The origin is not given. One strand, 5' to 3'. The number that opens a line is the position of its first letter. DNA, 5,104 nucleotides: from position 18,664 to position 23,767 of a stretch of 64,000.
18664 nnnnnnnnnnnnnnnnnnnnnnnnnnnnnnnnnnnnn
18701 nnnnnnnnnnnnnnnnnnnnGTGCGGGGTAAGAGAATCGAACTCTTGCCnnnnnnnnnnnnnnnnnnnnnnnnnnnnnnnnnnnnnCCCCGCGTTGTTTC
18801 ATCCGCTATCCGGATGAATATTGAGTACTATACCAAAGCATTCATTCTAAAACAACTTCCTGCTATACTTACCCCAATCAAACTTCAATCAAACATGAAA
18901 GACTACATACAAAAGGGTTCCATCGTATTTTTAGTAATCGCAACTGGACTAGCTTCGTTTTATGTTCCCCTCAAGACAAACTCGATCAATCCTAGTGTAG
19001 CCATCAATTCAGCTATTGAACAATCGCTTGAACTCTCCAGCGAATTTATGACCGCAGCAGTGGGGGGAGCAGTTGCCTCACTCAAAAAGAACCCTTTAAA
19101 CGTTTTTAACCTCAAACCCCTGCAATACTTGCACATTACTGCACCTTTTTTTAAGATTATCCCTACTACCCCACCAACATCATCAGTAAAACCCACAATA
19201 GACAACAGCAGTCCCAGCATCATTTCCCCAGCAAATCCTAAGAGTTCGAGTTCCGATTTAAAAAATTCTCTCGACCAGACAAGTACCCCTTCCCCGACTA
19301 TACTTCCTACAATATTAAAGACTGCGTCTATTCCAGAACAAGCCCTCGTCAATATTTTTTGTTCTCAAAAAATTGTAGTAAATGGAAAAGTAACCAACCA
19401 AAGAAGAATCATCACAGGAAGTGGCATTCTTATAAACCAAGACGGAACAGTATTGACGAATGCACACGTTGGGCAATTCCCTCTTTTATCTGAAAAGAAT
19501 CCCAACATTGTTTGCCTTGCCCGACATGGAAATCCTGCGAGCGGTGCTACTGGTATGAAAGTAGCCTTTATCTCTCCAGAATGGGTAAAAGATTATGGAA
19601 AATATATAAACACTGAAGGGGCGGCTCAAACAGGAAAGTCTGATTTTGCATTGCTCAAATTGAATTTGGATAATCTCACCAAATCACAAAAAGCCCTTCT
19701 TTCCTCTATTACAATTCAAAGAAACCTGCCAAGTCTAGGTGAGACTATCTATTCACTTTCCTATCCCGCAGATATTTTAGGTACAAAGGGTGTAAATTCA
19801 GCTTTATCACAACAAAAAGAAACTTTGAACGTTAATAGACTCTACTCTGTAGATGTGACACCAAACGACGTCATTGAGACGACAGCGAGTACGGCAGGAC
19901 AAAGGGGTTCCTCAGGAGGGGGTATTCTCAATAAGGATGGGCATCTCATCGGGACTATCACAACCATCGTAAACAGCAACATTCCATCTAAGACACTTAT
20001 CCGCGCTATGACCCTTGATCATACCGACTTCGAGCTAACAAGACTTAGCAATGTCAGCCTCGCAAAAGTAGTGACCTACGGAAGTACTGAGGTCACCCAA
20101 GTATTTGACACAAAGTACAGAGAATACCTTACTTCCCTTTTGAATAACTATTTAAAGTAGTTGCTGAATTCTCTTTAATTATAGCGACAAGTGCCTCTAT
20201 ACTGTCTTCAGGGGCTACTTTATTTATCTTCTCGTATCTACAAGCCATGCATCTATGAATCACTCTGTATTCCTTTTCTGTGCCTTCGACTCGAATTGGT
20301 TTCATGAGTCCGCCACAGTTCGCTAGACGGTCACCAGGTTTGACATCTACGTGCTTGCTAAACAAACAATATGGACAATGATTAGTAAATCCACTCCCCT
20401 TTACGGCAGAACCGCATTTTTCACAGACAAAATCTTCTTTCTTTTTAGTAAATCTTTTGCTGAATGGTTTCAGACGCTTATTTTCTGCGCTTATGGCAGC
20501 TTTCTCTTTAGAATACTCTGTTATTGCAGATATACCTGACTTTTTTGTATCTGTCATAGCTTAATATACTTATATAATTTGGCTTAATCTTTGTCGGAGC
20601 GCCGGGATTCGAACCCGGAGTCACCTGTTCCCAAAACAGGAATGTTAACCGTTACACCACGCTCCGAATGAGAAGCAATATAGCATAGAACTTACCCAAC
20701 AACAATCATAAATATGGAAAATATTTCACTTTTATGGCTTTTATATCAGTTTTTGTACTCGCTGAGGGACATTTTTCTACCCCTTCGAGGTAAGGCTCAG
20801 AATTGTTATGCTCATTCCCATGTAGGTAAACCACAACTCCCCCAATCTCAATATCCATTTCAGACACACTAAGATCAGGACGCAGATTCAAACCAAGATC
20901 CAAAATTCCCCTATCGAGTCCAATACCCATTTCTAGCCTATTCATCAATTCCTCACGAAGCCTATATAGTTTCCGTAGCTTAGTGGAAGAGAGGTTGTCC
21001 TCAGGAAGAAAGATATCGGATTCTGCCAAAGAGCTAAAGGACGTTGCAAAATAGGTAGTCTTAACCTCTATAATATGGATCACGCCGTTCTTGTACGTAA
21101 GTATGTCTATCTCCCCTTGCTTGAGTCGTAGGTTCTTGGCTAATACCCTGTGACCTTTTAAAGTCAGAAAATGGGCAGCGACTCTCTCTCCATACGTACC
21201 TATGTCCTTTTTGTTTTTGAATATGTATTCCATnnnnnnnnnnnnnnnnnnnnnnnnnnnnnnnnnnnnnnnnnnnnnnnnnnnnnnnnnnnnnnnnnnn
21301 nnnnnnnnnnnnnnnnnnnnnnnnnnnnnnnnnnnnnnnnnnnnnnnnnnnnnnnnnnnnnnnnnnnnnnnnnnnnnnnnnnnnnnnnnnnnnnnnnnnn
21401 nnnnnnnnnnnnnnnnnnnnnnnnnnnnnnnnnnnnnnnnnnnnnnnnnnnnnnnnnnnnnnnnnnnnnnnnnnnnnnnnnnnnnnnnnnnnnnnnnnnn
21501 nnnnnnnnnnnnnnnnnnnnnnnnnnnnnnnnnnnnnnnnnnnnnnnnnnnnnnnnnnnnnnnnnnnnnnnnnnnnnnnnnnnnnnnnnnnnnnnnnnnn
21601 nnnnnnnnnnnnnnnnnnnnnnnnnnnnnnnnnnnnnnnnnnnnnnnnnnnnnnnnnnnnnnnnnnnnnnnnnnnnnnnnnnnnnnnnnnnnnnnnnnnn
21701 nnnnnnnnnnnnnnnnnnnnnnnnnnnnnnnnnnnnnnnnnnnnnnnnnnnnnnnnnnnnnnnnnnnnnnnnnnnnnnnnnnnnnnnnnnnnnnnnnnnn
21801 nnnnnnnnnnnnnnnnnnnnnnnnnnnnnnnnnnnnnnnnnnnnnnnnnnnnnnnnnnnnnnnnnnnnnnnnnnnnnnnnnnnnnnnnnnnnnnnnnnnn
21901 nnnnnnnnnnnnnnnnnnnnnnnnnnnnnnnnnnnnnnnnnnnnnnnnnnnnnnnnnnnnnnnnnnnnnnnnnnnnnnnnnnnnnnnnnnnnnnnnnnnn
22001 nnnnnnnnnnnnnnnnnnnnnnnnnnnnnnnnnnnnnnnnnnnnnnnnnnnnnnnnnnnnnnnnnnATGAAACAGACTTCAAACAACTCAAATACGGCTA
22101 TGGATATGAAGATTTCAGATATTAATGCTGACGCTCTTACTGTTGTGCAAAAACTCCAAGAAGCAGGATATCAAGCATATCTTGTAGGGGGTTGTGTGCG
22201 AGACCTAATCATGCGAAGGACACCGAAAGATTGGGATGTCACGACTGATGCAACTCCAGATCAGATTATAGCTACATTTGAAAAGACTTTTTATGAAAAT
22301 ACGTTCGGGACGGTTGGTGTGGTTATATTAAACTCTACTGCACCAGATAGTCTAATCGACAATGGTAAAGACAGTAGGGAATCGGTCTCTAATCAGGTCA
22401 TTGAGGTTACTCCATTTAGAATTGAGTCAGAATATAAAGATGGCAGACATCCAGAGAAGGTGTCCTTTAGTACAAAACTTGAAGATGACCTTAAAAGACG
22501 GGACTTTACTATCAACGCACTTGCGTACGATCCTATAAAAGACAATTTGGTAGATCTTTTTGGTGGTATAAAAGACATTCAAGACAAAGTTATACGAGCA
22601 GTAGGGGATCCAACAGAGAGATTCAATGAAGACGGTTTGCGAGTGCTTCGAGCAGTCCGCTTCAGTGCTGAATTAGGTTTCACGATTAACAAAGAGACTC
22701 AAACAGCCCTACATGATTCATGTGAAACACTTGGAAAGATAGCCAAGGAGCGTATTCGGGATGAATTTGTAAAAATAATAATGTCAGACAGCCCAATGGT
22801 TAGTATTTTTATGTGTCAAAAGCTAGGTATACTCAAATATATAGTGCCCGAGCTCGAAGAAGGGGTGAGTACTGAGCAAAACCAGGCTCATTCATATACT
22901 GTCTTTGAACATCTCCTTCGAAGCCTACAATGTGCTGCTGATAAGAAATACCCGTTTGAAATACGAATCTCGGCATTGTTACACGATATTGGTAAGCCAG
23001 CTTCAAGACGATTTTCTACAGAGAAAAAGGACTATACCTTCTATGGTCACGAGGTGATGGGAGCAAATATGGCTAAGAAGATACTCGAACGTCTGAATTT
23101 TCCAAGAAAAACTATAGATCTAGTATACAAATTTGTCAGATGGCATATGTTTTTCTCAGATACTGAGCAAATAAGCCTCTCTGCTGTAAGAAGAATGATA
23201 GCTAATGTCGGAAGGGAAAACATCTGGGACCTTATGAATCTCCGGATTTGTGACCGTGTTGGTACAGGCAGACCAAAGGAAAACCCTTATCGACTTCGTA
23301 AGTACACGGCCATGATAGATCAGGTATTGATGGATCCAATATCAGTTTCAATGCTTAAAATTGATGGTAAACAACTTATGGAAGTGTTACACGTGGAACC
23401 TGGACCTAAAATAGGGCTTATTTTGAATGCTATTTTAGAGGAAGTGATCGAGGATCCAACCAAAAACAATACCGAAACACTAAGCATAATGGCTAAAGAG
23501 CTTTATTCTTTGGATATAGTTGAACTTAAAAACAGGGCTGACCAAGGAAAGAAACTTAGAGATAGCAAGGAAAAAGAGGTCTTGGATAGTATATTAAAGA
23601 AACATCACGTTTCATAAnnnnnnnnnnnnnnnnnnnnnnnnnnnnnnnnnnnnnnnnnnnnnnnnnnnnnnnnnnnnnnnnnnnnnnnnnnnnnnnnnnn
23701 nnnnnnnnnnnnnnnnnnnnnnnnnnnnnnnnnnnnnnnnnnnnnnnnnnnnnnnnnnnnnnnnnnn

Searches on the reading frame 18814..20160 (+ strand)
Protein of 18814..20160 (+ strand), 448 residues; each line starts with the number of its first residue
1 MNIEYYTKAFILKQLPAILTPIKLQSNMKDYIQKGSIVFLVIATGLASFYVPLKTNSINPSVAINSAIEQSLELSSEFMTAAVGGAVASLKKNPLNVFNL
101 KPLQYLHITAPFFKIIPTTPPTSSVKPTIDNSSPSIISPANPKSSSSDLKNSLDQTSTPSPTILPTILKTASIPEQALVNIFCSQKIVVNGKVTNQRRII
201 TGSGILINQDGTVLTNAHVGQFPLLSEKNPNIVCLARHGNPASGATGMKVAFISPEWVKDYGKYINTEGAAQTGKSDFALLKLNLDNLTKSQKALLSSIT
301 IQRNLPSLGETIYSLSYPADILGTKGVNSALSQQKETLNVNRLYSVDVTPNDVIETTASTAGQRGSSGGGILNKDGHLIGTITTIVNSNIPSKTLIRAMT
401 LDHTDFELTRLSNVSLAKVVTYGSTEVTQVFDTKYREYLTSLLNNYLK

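Call 9: search_protein_families(library=pfam, proteins=[window:18814-20160:+])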
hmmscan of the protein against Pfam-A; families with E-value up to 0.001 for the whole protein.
window:18814-20160:+ (448 aa): 2 families
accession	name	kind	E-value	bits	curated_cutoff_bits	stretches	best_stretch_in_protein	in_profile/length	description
PF13365.12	Trypsin_2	-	4.1e-13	50.7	27.6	1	202-380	1-143/144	Trypsin-like peptidase domain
PF00089.32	Trypsin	-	1.3e-07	32.1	20.6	1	200-391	25-204/220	Trypsin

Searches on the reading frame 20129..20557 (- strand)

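Call 9: search_protein_families(library=pfam, proteins=[window:20129-20557:-])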
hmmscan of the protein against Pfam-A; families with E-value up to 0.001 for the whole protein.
window:20129-20557:- (142 aa): 1 family
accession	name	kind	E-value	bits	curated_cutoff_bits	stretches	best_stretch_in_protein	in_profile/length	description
PF12647.12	RNHCP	-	1.8e-27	95.5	24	1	41-123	2-89/90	RNHCP domain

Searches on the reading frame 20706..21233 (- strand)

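Call 9: search_protein_families(library=pfam, proteins=[window:20706-21233:-])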
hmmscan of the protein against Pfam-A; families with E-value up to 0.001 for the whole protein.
window:20706-21233:- (175 aa): 2 families
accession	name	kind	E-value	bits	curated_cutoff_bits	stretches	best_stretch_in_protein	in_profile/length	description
PF02021.23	UPF0102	-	3.6e-11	43.7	23.6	1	15-97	1-70/80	Uncharacterised protein family UPF0102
PF08378.17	NERD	-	4.3e-06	27.7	22.1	1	12-68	2-64/111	Nuclease-related domain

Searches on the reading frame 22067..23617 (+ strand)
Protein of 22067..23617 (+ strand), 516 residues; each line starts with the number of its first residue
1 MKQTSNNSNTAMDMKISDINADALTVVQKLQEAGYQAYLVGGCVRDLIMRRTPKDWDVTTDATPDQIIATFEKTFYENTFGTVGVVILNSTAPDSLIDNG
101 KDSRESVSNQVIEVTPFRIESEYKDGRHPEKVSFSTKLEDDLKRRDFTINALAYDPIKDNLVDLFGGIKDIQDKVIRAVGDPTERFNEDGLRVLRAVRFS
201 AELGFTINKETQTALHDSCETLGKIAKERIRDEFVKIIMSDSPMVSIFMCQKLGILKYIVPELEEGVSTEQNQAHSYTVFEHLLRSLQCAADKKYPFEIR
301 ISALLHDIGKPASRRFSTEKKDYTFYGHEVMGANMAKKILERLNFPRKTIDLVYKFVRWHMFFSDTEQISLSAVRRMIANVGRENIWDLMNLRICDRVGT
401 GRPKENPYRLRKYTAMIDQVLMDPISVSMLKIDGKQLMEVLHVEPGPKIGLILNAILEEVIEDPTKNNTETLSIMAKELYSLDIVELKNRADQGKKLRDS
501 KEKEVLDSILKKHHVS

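Call 9: search_protein_families(library=pfam, proteins=[window:22067-23617:+])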
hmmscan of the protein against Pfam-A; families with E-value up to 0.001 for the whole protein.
window:22067-23617:+ (516 aa): 4 families
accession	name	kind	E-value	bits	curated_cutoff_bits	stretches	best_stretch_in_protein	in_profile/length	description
PF01743.26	PolyA_pol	-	1.3e-37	129.4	23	1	37-177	1-126/126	Poly A polymerase head domain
PF12627.12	PolyA_pol_RNAbd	-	9.7e-16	57.7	22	1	204-264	1-61/64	Probable RNA and SrmB- binding site of polymerase A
PF01966.28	HD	-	1.3e-11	45.2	22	1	280-374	2-105/116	HD domain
PF13735.12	tRNA_NucTran2_2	-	1.6e-08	35.1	27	1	335-472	23-145/149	tRNA nucleotidyltransferase domain 2 putative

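Call 17: find_homologous_proteins(query=window:22067-23617:+, max_evalue=1e-30)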
Query window:22067-23617:+ (516 aa): 8000 proteins with E <= 1e-30 among 8000 candidates; the best 120 are listed.
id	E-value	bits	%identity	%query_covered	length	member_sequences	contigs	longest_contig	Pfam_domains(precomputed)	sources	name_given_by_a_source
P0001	0.0e+0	1118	97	100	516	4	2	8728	PF01743.27,PF12627.13,PF01966.29,PF13735.13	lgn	-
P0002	5.8e-280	947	82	100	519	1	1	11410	PF01743.27,PF12627.13,PF01966.29,PF13735.13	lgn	-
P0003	4.5e-277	937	82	100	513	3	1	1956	PF01743.27,PF12627.13,PF01966.29,PF13735.13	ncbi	-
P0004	2.4e-274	928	80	100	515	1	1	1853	PF01743.27,PF12627.13,PF01966.29,PF13735.13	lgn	-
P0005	6.4e-271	917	80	99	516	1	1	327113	PF01743.27,PF12627.13,PF01966.29,PF13735.13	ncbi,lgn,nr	ncbi:MAG: CCA tRNA nucleotidyltransferase [Candidatus Pacebacteria bacterium]|nr:CCA tRNA nucleotidy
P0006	1.7e-269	912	76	100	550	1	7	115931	PF01743.27,PF12627.13,PF01966.29,PF13735.13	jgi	jgi:tRNA nucleotidyltransferase (CCA-adding enzyme)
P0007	4.9e-255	865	77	100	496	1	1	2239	PF01743.27,PF12627.13,PF01966.29,PF13735.13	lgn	-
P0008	2.3e-253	859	73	100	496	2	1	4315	PF01743.27,PF12627.13,PF01966.29,PF13735.13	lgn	-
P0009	3.0e-250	849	75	99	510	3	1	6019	PF01743.27,PF12627.13,PF01966.29,PF13735.13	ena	-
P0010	3.6e-250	849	75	100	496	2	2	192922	PF01743.27,PF12627.13,PF01966.29,PF13735.13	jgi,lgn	-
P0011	1.8e-249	846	75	99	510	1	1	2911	PF01743.27,PF12627.13,PF01966.29,PF13735.13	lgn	-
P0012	3.2e-249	845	76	98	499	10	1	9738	PF01743.27,PF12627.13,PF01966.29,PF13735.13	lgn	-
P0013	4.9e-249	845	76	97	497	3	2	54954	PF01743.27,PF12627.13,PF01966.29,PF13735.13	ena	-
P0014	1.9e-248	843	75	99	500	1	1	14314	PF01743.27,PF12627.13,PF01966.29,PF13735.13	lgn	-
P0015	1.2e-245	834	73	100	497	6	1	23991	PF01743.27,PF12627.13,PF01966.29,PF13735.13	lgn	-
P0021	5.2e-228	775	70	92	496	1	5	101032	PF01743.27,PF12627.13,PF01966.29,PF13735.13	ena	-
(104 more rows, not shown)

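Call 19: find_related_loci(query=A1, collection=genome_contigs, flank=5000)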
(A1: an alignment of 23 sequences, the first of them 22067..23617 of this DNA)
Query A1 (516 aa) in genome_contigs; peptide patterns used: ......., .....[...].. (x = any residue, [..] = any of these).
599 stretches matched a pattern (row limit reached: there are more); 598 encode a relative of the query (tblastn E <= 1e-3); the best 80 are kept; 80 distinct loci.
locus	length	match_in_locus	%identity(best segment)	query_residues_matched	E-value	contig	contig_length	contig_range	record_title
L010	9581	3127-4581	69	26-515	0e+0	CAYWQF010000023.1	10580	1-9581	MAG TPA_asm: uncultured Candidatus Saccharibacteria bacterium isolate SRP292972_co3_134 genome assembly, contig: NODE_26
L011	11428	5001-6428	66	22-515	0e+0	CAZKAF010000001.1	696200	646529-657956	MAG TPA_asm: uncultured Candidatus Saccharibacteria bacterium isolate SRP344714_co1_229 genome assembly, contig: NODE_5_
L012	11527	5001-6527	60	26-515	0e+0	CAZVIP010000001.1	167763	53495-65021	MAG TPA_asm: uncultured Candidatus Saccharibacteria bacterium isolate SRP301943_co4_11 genome assembly, contig: NODE_1_l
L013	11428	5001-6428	61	26-515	0e+0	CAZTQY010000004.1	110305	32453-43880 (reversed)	MAG TPA_asm: uncultured Candidatus Saccharibacteria bacterium isolate SRP285395_co2_142 genome assembly, contig: NODE_19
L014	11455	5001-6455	60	17-515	0e+0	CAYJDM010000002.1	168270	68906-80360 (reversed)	MAG TPA_asm: uncultured Candidatus Saccharibacteria bacterium isolate ERP123247_co1_51 genome assembly, contig: NODE_36_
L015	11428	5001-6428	61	26-515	0e+0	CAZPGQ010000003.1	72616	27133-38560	MAG TPA_asm: uncultured Candidatus Saccharibacteria bacterium isolate SRP219642_co7_231 genome assembly, contig: NODE_44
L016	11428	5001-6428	61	26-515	0e+0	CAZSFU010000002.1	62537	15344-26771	MAG TPA_asm: uncultured Candidatus Saccharibacteria bacterium isolate SRP170004_co1_24 genome assembly, contig: NODE_556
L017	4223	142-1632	60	12-515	0e+0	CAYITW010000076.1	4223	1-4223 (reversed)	MAG TPA_asm: uncultured Candidatus Saccharibacteria bacterium isolate ERP119705_co5_455 genome assembly, contig: NODE_30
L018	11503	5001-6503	59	9-516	0e+0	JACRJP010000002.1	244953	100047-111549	MAG: Candidatus Taylorbacteria bacterium isolate NC_groundwater_1832_Pr3_B-0.1um_40_24 SR-2_scaffold_141_1491172, whole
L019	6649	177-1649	60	15-516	0e+0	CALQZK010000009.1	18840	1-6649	MAG: Candidatus Nomurabacteria bacterium isolate MaH-04nov19-97 genome assembly, contig: MaH-04nov19-C7432, whole genome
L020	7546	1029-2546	58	14-515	0e+0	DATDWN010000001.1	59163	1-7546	MAG TPA_asm: Candidatus Paceibacterota bacterium isolate SMAG_U8111 k141_1118273, whole genome shotgun sequence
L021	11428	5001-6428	59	26-515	0e+0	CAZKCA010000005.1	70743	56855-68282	MAG TPA_asm: uncultured Candidatus Saccharibacteria bacterium isolate SRP290908_co1_94 genome assembly, contig: NODE_363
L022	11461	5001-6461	58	13-515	0e+0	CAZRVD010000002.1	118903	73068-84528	MAG TPA_asm: uncultured Candidatus Saccharibacteria bacterium isolate SRP178908_co1_5 genome assembly, contig: NODE_59_l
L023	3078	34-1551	59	2-516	0e+0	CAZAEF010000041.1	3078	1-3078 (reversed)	MAG TPA_asm: uncultured Candidatus Saccharibacteria bacterium isolate ERP113451_co3_412 genome assembly, contig: NODE_39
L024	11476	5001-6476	56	9-515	0e+0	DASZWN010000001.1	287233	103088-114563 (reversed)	MAG TPA_asm: Candidatus Paceibacterota bacterium isolate SMAG_U6158 k141_692438, whole genome shotgun sequence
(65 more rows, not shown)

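Call 25: find_encoding_contigs(protein=P0005, flank=6000, max_places=2)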
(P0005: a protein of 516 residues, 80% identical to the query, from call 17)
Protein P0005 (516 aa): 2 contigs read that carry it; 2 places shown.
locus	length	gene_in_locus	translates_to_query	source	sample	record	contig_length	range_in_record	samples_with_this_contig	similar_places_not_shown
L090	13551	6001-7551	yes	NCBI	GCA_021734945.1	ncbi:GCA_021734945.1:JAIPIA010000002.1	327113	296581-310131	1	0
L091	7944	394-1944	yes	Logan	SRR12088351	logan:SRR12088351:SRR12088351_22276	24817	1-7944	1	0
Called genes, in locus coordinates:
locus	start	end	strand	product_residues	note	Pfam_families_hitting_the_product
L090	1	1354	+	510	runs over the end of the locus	PF12072:RNase_Y_N, PF00013:KH_1 (weak), PF08668:HDOD (faint), PF01966:HD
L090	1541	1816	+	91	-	PF00216:Bac_DNA_binding, PF18291:HU-HIG (weak)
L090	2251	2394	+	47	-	-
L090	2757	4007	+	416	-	PF00089:Trypsin (weak), PF13365:Trypsin_2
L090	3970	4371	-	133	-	PF12647:RNHCP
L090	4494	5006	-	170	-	PF02021:UPF0102, PF08378:NERD (weak)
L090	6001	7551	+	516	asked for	PF01743:PolyA_pol, PF12627:PolyA_pol_RNAbd, PF01966:HD, PF13735:tRNA_NucTran2_2 (weak)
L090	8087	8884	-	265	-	PF03372:Exo_endo_phos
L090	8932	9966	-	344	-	PF02899:Phage_int_SAM_1 (weak), PF13495:Phage_int_SAM_4 (faint), PF00589:Phage_integrase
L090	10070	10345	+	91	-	PF00312:Ribosomal_S15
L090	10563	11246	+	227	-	PF01936:NYN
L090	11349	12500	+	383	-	-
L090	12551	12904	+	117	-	PF01258:zf-dskA_traR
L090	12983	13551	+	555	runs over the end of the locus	PF13541:ChlI, PF03215:Rad17 (faint), PF00493:MCM, PF00158:Sigma54_activat (faint), PF01078:Mg_chelatase, PF07728:AAA_5, PF13335:Mg_chelatase_C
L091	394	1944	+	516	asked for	PF01743:PolyA_pol, PF12627:PolyA_pol_RNAbd, PF01966:HD, PF13735:tRNA_NucTran2_2 (weak)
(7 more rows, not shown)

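Call 26: find_encoding_contigs(protein=P0002, flank=6000, max_places=2)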
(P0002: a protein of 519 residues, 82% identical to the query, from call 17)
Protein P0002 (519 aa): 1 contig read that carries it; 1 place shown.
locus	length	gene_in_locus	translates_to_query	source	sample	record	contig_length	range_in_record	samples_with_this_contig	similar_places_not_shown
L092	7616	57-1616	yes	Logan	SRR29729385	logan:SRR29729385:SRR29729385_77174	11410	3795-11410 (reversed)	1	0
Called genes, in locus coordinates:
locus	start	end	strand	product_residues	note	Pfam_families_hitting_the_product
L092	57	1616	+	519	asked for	PF01743:PolyA_pol, PF12627:PolyA_pol_RNAbd, PF01966:HD, PF13735:tRNA_NucTran2_2 (weak)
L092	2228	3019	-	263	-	PF03372:Exo_endo_phos, PF14529:Exo_endo_phos_2 (faint)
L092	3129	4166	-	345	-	PF02899:Phage_int_SAM_1 (weak), PF13495:Phage_int_SAM_4 (faint), PF00589:Phage_integrase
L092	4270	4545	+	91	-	PF00312:Ribosomal_S15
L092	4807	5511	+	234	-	PF01936:NYN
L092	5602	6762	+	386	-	-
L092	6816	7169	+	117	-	PF01258:zf-dskA_traR (weak)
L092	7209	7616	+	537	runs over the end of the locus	PF13541:ChlI, PF00493:MCM (faint), PF00158:Sigma54_activat (weak), PF01078:Mg_chelatase, PF07728:AAA_5, PF13335:Mg_chelatase_C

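Call 27: find_encoding_contigs(protein=P0006, flank=6000, max_places=2)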
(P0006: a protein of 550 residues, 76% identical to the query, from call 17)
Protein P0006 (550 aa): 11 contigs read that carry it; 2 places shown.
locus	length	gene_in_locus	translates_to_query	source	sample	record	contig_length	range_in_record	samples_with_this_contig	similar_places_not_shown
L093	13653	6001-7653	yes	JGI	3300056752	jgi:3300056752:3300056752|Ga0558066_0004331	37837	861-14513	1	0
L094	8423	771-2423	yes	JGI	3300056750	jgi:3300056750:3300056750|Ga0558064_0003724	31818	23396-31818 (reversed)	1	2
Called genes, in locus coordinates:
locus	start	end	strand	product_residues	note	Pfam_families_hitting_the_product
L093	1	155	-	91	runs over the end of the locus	-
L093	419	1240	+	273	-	-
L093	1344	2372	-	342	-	PF13310:Virulence_RhuM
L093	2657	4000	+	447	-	PF00089:Trypsin (weak), PF13365:Trypsin_2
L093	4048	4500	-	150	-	PF12647:RNHCP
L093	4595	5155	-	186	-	PF08378:NERD (weak), PF02021:UPF0102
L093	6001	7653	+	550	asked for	PF01743:PolyA_pol, PF12627:PolyA_pol_RNAbd, PF01966:HD, PF13735:tRNA_NucTran2_2 (weak)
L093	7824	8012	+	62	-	-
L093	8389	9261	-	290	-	-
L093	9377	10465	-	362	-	PF02899:Phage_int_SAM_1 (weak), PF13495:Phage_int_SAM_4 (faint), PF00589:Phage_integrase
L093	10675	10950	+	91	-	PF00312:Ribosomal_S15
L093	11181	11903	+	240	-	PF01936:NYN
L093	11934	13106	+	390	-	-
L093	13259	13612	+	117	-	PF01258:zf-dskA_traR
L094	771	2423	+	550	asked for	PF01743:PolyA_pol, PF12627:PolyA_pol_RNAbd, PF01966:HD, PF13735:tRNA_NucTran2_2 (weak)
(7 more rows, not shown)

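Call 30: find_encoding_contigs(protein=P0010, flank=3000, max_places=1)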
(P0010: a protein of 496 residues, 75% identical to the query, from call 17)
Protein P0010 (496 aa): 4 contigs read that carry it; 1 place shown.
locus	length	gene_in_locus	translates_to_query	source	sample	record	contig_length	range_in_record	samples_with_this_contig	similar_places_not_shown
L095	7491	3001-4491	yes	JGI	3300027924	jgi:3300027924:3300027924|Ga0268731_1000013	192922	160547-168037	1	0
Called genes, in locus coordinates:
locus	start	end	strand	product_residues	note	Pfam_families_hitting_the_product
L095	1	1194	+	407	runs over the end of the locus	PF00089:Trypsin, PF13365:Trypsin_2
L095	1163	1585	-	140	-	PF12647:RNHCP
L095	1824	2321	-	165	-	PF08378:NERD (weak), PF02021:UPF0102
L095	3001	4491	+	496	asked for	PF01743:PolyA_pol, PF12627:PolyA_pol_RNAbd, PF01966:HD, PF13735:tRNA_NucTran2_2 (weak)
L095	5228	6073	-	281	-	PF03372:Exo_endo_phos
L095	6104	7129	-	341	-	PF02899:Phage_int_SAM_1 (weak), PF13102:Phage_int_SAM_5 (faint), PF13495:Phage_int_SAM_4 (faint), PF00589:Phage_integrase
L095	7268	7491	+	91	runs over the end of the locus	PF00312:Ribosomal_S15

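Call 31: find_encoding_contigs(protein=P0013, flank=3000, max_places=1)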
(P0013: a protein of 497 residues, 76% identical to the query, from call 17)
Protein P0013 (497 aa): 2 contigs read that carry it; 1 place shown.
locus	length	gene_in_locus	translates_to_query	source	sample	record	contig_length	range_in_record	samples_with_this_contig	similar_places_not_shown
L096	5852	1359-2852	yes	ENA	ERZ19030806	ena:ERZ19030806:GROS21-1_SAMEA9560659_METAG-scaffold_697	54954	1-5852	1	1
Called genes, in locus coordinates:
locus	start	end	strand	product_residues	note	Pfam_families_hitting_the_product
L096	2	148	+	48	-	?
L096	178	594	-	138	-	PF08011:PDDEXK_9 (weak), PF02021:UPF0102, PF08378:NERD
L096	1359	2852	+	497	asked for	PF01743:PolyA_pol, PF12627:PolyA_pol_RNAbd, PF01966:HD, PF13735:tRNA_NucTran2_2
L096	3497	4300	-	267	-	PF03372:Exo_endo_phos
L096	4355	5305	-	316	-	PF02899:Phage_int_SAM_1 (weak), PF13102:Phage_int_SAM_5 (faint), PF13495:Phage_int_SAM_4 (faint), PF00589:Phage_integrase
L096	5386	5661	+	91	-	PF00312:Ribosomal_S15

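Call 32: find_encoding_contigs(protein=P0015, flank=3000, max_places=1)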
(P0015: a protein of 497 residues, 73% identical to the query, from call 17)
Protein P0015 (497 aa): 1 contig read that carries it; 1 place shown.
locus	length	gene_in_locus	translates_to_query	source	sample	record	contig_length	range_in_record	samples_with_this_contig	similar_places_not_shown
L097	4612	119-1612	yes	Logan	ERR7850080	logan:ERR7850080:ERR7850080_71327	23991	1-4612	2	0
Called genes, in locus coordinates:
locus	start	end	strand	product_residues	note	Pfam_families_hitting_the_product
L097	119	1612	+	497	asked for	PF01743:PolyA_pol, PF12627:PolyA_pol_RNAbd, PF01966:HD, PF13735:tRNA_NucTran2_2 (weak)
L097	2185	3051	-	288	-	PF03372:Exo_endo_phos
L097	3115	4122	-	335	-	PF02899:Phage_int_SAM_1, PF13102:Phage_int_SAM_5 (faint), PF13495:Phage_int_SAM_4 (faint), PF00589:Phage_integrase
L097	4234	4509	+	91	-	PF00312:Ribosomal_S15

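Call 33: find_encoding_contigs(protein=P0021, flank=3000, max_places=1)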
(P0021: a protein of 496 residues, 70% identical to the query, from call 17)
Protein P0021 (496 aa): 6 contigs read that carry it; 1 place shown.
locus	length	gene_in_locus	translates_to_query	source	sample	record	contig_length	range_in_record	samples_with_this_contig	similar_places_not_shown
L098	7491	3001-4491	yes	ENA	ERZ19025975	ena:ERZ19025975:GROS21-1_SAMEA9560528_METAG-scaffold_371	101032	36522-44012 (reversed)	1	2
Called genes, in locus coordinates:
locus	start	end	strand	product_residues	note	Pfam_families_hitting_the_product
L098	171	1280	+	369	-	PF13365:Trypsin_2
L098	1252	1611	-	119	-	PF12647:RNHCP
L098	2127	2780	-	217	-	-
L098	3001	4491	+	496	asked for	PF01743:PolyA_pol, PF12627:PolyA_pol_RNAbd, PF01966:HD, PF13735:tRNA_NucTran2_2 (weak)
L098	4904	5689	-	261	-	PF03372:Exo_endo_phos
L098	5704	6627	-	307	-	PF02899:Phage_int_SAM_1, PF13102:Phage_int_SAM_5 (faint), PF13495:Phage_int_SAM_4 (faint), PF00589:Phage_integrase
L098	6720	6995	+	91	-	PF00312:Ribosomal_S15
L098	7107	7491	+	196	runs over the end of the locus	PF01936:NYN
